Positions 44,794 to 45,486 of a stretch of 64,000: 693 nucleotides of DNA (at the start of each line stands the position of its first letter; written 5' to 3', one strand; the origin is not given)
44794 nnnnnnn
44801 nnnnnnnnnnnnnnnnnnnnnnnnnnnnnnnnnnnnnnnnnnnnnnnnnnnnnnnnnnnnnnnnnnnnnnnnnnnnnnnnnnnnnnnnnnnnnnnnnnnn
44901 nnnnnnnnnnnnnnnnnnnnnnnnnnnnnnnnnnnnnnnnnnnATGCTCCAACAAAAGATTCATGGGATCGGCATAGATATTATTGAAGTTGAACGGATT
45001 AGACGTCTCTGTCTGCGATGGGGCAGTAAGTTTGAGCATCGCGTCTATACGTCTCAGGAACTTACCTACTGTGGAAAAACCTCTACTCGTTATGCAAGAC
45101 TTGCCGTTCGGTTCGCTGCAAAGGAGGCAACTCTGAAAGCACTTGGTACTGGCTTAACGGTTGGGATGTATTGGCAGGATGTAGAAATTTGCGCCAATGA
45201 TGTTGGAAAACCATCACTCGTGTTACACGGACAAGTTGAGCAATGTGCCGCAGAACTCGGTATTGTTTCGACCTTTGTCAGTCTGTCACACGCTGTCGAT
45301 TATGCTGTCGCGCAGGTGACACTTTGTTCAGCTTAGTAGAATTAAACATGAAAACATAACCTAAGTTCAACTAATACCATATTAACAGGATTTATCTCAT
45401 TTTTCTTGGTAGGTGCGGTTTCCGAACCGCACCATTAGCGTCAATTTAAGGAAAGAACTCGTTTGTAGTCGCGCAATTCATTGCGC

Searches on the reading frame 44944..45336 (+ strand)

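Call 37: search_protein_families(library=pfam, proteins=[window:44944-45336:+], max_evalue=0.001)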
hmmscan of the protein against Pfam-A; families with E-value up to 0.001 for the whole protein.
window:44944-45336:+ (130 aa): 1 family
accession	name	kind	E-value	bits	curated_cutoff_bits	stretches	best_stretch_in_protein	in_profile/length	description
PF01648.25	ACPS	-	5.8e-18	65.4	25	1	8-118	1-104/111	4'-phosphopantetheinyl transferase superfamily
